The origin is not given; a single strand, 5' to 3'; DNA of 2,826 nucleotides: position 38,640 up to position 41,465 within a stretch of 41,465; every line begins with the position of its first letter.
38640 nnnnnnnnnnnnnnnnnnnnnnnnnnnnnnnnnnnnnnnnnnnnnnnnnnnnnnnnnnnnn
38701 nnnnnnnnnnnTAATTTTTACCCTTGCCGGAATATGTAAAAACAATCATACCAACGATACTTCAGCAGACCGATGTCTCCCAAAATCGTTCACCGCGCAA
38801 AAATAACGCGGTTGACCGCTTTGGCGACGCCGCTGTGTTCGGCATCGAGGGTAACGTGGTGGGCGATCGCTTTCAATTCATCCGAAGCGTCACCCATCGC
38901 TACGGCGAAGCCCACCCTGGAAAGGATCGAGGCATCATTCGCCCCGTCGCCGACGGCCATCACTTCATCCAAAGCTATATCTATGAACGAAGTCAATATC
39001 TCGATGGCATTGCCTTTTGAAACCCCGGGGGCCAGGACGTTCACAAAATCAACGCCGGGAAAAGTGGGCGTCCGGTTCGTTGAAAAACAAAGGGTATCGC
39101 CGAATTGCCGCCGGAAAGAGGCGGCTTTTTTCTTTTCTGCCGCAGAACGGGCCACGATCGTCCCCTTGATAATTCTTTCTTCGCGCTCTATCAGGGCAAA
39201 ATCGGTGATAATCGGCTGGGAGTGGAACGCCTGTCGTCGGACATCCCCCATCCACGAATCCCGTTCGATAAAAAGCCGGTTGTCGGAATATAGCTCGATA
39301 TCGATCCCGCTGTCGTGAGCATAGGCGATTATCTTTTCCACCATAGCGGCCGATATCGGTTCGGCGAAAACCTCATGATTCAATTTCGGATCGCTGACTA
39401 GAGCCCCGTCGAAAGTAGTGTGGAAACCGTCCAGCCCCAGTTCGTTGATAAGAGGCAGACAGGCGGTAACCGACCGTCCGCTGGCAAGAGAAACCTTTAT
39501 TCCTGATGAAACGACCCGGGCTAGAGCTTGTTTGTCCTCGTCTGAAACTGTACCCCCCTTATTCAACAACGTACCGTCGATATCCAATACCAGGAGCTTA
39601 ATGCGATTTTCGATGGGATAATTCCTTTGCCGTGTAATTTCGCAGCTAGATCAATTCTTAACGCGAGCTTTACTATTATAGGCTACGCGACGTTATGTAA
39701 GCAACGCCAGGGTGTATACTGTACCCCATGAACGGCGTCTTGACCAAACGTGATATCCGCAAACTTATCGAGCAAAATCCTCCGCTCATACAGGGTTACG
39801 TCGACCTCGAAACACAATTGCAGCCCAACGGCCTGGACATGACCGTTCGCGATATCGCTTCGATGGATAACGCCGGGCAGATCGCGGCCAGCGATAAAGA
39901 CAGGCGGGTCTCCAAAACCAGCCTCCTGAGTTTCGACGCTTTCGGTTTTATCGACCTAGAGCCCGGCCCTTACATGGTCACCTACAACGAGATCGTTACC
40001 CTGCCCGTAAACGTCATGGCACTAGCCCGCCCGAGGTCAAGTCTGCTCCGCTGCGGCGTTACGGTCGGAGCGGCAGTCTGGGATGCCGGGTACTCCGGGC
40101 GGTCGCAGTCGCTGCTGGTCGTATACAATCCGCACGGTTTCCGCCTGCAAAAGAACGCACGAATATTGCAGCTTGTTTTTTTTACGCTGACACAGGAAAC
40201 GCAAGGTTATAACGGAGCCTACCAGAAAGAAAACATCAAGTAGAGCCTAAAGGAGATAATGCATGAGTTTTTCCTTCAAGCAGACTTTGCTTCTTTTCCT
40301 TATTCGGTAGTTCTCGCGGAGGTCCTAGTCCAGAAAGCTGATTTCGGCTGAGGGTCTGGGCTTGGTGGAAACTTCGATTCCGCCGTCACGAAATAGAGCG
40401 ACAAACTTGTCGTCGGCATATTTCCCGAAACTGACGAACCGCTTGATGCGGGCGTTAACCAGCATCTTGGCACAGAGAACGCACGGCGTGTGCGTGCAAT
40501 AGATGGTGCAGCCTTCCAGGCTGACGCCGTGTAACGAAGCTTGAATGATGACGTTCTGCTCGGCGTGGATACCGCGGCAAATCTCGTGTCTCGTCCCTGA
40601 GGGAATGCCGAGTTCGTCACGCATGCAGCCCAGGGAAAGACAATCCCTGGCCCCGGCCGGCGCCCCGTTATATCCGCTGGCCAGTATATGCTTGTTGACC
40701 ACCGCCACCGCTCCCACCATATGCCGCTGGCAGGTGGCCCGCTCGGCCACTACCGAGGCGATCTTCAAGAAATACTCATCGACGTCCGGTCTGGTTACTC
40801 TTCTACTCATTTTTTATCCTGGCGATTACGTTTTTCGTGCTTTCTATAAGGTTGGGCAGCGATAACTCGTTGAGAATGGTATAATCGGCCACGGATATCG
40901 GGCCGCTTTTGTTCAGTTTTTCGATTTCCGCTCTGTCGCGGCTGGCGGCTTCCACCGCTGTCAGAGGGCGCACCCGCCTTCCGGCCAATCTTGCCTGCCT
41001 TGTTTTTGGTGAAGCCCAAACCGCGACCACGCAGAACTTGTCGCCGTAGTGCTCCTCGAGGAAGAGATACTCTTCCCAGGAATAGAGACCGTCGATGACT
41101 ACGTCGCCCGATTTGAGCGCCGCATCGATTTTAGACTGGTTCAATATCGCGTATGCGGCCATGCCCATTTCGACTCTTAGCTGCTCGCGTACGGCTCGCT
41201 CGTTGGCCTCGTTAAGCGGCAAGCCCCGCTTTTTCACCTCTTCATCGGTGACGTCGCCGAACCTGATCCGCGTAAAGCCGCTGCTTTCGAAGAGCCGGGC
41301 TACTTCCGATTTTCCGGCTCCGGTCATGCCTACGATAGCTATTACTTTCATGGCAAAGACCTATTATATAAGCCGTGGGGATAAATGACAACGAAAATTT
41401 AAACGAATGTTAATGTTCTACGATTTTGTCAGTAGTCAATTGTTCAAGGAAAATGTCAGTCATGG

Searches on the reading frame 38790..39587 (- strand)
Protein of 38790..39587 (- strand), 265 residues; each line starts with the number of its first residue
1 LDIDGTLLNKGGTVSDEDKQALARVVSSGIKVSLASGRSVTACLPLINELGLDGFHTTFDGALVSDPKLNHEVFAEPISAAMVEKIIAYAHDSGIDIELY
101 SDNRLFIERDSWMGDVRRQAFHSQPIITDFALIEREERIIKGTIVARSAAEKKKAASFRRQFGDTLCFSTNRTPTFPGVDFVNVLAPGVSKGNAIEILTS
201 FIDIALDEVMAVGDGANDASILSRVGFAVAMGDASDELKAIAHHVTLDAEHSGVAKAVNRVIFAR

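Call 10: search_protein_families(library=pfam, proteins=[window:38790-39587:-], max_evalue=0.00001)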
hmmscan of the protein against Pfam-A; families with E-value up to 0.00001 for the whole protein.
window:38790-39587:- (265 aa): 2 families
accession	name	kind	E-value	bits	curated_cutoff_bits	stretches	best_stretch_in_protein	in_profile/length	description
PF08282.18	Hydrolase_3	-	6.1e-55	187.1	20.9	1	1-257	3-254/255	haloacid dehalogenase-like hydrolase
PF05116.19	S6PP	-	3.7e-08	33.7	20.3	1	179-244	154-219/247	Sucrose-6F-phosphate phosphohydrolase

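Call 51: search_protein_families(library=ncbifam, proteins=[window:38790-39587:-], max_evalue=0.00001)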
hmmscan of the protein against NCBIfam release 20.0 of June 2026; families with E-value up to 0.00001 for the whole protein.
window:38790-39587:- (265 aa): 16 families
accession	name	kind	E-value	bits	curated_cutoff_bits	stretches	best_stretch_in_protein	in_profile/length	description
TIGR00099.1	Cof-subfamily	subfamily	1e-47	162.9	137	1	1-257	4-255/256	Cof-type HAD-IIB family hydrolase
NF007806.0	PRK10513.1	equivalog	1.3e-25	90.3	273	2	181-262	187-268/270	sugar-phosphatase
NF011705.0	PRK15126.1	equivalog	2.1e-25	89.6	336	1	2-247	8-245/272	HMP-PP phosphatase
NF045966.1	YcsE_rel_Pase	equivalog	2.7e-25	89.4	220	1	1-257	7-258/265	YcsE-related riboflavin metabolism phosphatase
NF007821.0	PRK10530.1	equivalog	5e-25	88.3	274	1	1-262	8-271/272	pyridoxal phosphatase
TIGR01484.1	HAD-SF-IIB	subfamily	1.1e-22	81.2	41.8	1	2-231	5-221/221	HAD-IIB family hydrolase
NF002245.0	PRK01158.1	equivalog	4.6e-22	78.5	198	1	184-261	151-228/233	phosphoglycolate phosphatase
TIGR01487.1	Pglycolate_arch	equivalog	1.1e-20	74.4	122.75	2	183-256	140-213/215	phosphoglycolate phosphatase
NF008213.0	PRK10976.1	equivalog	1.4e-19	70.7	386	1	2-244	8-244/266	sugar/pyridoxal phosphate phosphatase YigL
TIGR01482.1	SPP-subfamily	subfamily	1.1e-17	64.4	107.15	1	182-261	141-220/225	sucrose-phosphate phosphatase subfamily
TIGR01486.1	HAD-SF-IIB-MPGP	subfamily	9.1e-12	44.8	164.75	1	175-259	162-254/257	mannosyl-3-phosphoglycerate phosphatase family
TIGR02461.1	osmo_MPG_phos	equivalog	6e-08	33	244.35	0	177-231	171-226/227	mannosyl-3-phosphoglycerate phosphatase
TIGR01670.1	KdsC-phosphatas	subfamily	1.7e-07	31.3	106.95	1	196-256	82-142/154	3-deoxy-D-manno-octulosonate 8-phosphate phosphatase, YrbI family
NF002976.0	PRK03669.1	equivalog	2.9e-07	30.2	315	0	177-234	174-234/271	mannosyl-3-phosphoglycerate phosphatase-related protein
TIGR02726.1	phenyl_P_delta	equivalog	8e-07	29.4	281.95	1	202-262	94-154/169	phenylphosphate carboxylase subunit delta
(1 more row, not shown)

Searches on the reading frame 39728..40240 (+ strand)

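Call 10: search_protein_families(library=pfam, proteins=[window:39728-40240:+], max_evalue=0.00001)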
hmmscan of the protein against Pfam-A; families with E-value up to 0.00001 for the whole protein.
window:39728-40240:+ (171 aa): 2 families
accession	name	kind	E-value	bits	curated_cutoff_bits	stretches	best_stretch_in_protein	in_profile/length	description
PF22769.1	DCD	-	4.2e-24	85.8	27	1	4-153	1-152/153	dCTP deaminase-like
PF00692.24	dUTPase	-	5.6e-07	29.8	22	1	82-160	32-111/129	dUTPase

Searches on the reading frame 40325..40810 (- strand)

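Call 10: search_protein_families(library=pfam, proteins=[window:40325-40810:-], max_evalue=0.00001)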
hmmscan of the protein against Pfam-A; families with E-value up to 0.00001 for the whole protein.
window:40325-40810:- (161 aa): 2 families
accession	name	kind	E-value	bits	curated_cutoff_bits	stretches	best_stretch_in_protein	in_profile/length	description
PF00383.29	dCMP_cyt_deam_1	-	3.5e-24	85.1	25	1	10-126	3-99/102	Cytidine and deoxycytidylate deaminase zinc-binding region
PF14437.12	MafB19-deam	-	4.6e-18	65.9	27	1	10-134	3-106/142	MafB19-like deaminase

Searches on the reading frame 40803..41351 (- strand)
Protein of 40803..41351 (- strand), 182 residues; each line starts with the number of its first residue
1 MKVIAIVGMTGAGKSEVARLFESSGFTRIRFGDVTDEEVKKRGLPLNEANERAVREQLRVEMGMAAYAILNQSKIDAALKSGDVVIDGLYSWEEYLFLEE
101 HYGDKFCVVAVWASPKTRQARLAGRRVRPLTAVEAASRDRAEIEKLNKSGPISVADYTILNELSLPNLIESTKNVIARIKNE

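Call 10: search_protein_families(library=pfam, proteins=[window:40803-41351:-], max_evalue=0.00001)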
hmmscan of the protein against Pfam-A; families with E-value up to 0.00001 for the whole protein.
window:40803-41351:- (182 aa): 2 families
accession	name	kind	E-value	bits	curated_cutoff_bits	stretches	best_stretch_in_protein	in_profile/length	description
PF13238.12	AAA_18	-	3.5e-13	50.6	29.4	1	4-126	1-112/128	AAA domain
PF13207.12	AAA_17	-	5.2e-09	36.9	27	1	7-128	1-125/136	AAA domain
